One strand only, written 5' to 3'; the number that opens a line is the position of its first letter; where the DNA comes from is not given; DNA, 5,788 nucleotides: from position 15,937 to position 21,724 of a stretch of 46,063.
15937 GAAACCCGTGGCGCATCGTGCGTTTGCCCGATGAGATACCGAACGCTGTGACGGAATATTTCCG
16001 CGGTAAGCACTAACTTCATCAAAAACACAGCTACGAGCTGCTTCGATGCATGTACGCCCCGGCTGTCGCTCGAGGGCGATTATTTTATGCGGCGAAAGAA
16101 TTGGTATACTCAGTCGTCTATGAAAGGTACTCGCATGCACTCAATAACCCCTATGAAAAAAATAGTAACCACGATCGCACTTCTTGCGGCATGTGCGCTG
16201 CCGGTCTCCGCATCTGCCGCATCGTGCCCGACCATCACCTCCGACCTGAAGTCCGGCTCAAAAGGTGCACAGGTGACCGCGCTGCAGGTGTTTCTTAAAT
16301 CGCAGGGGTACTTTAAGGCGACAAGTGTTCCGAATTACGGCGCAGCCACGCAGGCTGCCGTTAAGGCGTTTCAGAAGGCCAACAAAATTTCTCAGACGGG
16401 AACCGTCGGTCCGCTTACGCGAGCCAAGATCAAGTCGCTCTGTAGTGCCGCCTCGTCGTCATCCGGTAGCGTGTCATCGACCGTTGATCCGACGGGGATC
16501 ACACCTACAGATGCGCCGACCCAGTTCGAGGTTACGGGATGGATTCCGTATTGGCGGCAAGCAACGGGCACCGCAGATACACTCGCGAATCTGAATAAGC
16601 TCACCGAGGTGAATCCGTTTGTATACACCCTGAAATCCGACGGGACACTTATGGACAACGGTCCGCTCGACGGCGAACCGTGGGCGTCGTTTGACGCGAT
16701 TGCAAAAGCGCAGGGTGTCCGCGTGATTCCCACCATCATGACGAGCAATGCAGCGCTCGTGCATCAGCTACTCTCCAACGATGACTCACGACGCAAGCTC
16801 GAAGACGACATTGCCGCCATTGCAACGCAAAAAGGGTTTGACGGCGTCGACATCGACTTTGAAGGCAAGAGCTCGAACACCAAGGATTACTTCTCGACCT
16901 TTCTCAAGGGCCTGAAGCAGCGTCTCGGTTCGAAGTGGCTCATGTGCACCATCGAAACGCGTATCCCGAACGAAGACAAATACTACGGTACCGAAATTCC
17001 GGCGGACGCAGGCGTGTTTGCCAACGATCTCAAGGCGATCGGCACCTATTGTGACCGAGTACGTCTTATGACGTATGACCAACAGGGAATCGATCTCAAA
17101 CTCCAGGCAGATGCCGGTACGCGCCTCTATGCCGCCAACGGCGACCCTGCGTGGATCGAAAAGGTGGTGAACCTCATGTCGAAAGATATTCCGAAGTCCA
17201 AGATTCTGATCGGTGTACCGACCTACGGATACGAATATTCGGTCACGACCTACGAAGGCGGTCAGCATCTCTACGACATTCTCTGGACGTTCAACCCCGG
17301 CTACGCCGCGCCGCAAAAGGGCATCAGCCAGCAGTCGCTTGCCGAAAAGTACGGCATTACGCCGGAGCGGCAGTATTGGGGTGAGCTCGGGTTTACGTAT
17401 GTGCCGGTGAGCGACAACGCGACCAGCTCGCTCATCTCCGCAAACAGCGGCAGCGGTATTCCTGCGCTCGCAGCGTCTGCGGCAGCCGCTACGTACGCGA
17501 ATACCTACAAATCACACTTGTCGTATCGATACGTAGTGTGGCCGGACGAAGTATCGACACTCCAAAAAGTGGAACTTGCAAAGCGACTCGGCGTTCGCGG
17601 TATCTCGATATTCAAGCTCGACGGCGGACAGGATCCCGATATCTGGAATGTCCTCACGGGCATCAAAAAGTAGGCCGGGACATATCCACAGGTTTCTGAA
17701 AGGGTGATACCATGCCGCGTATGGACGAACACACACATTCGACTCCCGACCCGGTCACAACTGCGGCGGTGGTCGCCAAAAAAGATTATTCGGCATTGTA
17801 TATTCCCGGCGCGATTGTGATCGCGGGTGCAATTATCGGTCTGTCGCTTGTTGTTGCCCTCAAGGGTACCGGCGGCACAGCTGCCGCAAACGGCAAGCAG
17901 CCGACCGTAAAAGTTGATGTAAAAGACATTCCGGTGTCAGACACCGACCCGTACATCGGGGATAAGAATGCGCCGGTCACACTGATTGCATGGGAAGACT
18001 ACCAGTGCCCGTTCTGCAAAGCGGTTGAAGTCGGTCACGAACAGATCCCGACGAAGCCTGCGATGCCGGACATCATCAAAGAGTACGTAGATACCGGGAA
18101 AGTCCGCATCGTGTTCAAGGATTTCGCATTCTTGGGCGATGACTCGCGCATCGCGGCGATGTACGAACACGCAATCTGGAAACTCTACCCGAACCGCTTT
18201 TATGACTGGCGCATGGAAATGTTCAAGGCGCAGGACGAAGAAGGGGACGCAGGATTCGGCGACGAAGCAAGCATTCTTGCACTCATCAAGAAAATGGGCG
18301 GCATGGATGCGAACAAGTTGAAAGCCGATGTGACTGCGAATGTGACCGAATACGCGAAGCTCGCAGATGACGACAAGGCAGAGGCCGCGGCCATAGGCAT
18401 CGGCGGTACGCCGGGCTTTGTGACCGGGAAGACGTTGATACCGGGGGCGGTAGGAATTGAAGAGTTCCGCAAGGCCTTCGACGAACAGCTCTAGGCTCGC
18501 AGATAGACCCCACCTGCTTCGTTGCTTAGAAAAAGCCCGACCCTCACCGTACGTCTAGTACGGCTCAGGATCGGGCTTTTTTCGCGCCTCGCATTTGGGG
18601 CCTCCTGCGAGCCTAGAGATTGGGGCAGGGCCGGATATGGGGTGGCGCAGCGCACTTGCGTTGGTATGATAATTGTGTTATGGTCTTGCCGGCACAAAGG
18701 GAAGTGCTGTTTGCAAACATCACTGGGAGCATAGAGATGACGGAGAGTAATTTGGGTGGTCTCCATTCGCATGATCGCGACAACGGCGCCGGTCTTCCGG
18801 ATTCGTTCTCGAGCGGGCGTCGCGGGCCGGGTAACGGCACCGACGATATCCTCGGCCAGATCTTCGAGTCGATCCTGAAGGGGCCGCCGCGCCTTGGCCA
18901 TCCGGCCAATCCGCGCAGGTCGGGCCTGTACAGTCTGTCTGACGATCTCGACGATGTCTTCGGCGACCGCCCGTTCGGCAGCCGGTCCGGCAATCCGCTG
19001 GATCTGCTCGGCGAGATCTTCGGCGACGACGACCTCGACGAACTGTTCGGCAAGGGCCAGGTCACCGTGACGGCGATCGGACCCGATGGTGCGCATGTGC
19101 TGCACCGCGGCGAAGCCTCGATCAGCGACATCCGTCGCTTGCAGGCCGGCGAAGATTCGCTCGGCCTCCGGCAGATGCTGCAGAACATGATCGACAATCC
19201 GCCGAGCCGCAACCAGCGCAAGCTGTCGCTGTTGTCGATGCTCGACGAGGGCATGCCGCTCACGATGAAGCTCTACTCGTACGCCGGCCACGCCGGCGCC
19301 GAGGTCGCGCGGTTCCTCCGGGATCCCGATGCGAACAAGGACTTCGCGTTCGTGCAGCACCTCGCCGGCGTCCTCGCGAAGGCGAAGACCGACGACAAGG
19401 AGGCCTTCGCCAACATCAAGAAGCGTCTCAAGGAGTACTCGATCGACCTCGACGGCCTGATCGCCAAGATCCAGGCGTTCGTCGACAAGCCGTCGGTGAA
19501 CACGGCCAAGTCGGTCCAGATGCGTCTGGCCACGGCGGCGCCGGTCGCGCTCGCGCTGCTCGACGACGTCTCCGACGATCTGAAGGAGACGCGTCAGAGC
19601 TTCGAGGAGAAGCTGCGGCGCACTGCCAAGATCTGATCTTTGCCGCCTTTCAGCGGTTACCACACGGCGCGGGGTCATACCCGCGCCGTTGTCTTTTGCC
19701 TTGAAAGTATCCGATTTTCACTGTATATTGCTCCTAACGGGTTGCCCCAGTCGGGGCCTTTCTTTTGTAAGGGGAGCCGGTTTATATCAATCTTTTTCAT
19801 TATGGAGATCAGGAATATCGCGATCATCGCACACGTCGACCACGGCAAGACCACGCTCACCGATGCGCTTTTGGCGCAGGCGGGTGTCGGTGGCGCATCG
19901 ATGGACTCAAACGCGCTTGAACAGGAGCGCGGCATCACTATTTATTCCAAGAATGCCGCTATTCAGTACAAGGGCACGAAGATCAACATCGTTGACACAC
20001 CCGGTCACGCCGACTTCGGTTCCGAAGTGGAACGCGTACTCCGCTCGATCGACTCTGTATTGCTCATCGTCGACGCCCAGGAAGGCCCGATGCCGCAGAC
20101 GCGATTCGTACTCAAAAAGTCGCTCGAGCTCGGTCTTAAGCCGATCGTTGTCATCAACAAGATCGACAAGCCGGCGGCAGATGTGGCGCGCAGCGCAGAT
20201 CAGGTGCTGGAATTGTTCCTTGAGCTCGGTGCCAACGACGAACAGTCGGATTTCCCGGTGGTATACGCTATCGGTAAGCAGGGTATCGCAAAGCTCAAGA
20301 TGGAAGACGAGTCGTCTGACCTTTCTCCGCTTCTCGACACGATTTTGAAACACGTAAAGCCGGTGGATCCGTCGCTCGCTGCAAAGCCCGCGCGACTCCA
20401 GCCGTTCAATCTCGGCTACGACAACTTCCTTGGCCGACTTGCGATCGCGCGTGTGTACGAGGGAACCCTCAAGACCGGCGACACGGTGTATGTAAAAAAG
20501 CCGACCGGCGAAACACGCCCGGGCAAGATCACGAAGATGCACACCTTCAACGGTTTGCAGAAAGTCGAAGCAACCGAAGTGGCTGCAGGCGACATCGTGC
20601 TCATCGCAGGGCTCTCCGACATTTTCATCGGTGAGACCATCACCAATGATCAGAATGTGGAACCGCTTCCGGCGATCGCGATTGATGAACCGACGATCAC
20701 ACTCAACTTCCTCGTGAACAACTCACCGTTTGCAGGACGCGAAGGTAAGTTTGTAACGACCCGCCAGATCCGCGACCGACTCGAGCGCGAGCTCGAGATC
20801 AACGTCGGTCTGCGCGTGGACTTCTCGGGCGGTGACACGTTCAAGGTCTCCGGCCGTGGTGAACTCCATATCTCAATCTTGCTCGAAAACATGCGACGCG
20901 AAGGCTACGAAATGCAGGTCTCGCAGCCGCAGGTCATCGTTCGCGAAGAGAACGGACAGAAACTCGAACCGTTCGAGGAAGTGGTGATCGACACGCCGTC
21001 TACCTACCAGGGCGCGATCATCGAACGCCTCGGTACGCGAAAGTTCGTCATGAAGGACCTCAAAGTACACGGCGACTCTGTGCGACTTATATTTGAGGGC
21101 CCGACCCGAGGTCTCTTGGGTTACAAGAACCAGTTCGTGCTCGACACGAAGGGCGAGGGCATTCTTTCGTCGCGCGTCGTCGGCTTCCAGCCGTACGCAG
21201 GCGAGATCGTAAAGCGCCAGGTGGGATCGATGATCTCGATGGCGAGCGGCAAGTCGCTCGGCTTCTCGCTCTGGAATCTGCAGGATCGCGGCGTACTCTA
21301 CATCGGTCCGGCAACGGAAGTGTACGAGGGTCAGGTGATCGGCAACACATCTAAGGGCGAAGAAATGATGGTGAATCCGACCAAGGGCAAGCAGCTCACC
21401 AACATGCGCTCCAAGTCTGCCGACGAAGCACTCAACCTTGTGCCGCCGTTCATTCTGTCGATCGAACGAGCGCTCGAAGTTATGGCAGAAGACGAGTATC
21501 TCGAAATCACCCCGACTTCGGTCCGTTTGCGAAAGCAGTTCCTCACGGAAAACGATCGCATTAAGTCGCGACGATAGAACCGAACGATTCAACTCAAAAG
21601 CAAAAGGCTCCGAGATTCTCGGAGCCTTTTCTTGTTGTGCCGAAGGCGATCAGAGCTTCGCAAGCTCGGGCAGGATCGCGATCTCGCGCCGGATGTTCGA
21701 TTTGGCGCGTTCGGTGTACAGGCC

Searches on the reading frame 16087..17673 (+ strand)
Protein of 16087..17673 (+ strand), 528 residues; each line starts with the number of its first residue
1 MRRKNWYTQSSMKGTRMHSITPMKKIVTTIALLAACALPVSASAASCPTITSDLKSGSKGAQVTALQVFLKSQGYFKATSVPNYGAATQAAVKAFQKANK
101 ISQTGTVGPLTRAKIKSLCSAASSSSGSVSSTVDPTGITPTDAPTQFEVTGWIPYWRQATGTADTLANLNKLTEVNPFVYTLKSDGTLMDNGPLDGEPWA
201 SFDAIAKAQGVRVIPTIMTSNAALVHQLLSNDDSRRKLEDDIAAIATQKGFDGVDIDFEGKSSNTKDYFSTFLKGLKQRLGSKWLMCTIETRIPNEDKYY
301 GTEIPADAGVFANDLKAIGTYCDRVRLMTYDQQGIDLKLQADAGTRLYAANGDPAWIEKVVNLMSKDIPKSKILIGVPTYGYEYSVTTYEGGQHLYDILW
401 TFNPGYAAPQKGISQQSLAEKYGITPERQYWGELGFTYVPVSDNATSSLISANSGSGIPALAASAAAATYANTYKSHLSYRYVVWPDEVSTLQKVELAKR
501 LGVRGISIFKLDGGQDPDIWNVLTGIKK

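Call 50: find_encoding_contigs(protein=window:16087-17673:+, flank=1000, max_places=3)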
Protein window:16087-17673:+ (528 aa): no gene with exactly this product is on record in the collection.

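Call 67: search_protein_families(library=ncbifam, proteins=[window:16087-17670:+], max_evalue=1e-10)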
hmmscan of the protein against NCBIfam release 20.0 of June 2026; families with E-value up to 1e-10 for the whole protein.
window:16087-17670:+ (528 aa): 0 families

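Call 73: search_protein_families(library=pfam, proteins=[window:16087-17670:+], max_evalue=0.001)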
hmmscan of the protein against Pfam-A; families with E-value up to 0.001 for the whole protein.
window:16087-17670:+ (528 aa): 4 families
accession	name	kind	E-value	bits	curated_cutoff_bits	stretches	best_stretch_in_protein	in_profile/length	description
PF00704.34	Glyco_hydro_18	-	1.3e-26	94.5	29.6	1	153-512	3-315/317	Glycosyl hydrolases family 18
PF01471.23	PG_binding_1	-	1.9e-12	47.6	23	1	60-115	2-57/57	Putative peptidoglycan binding domain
PF03644.19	Glyco_hydro_85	-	0.0001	22.4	22.2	1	205-283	46-132/302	Glycosyl hydrolase family 85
PF23916.1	TIM-barrel_EndoS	-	0.00045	20.4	27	0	207-283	56-135/238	Endo-beta-N-acetylglucosaminidase EndoS TIM-barrel domain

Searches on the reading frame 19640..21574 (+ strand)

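Call 67: search_protein_families(library=ncbifam, proteins=[window:19640-21574:+], max_evalue=1e-10)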
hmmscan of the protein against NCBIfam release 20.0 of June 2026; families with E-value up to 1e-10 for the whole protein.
window:19640-21574:+ (645 aa): 27 families (the best 25 are shown)
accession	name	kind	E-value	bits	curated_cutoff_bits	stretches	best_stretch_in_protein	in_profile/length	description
TIGR01394.1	TypA_BipA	equivalog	7.7e-243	807.1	757.3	1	57-640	1-592/594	translational GTPase TypA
NF007583.0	PRK10218.1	equivalog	3.3e-195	649.6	1260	1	54-645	2-602/607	ribosome-dependent GTPase TypA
TIGR00490.1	aEF-2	equivalog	7.6e-59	199.5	738.45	2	56-196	18-169/720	elongation factor EF-2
TIGR00484.1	EF-G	equivalog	3.3e-58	197.4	659.4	2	54-201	7-160/691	elongation factor G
NF009381.0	PRK12740.1-5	subfamily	9.8e-49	166.4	583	2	55-193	7-154/692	elongation factor G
NF012153.1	tet_protect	equivalog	1.8e-46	158.6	775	1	59-182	2-134/614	tetracycline resistance ribosomal protection protein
TIGR01393.1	lepA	equivalog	2.5e-46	158.2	533.9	1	56-427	2-362/595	translation elongation factor 4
NF009891.0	PRK13351.1-1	equivalog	1.6e-35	122.9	597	2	55-189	7-150/681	elongation factor G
NF000120.3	47473_otr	exception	4.2e-35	121.4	900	1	59-181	4-135/608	tetracycline resistance ribosomal protection protein Otr(A)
NF033148.1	tet_protect_M_W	exception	1.1e-34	119.7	1100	1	55-186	1-141/639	TetM/TetW/TetO/TetS family tetracycline resistance ribosomal protection protein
NF009377.1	PRK12740.1-1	equivalog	1.5e-31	109.6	890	1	56-193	12-158/700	elongation factor G-like protein EF-G2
NF012155.1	tet_protect_M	exception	6.5e-30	103.9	1420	1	55-185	1-140/639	tetracycline resistance ribosomal protection protein Tet(M)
NF009379.0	PRK12740.1-3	equivalog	1.8e-27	96.2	513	1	56-182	7-142/674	elongation factor G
NF001964.0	PRK00741.1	equivalog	3.4e-27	95.1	473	1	57-188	12-156/529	peptide chain release factor 3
NF012154.0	tet_protect_Q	exception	3.9e-26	91.5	1425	1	55-184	1-139/638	tetracycline resistance ribosomal protection protein Tet(Q)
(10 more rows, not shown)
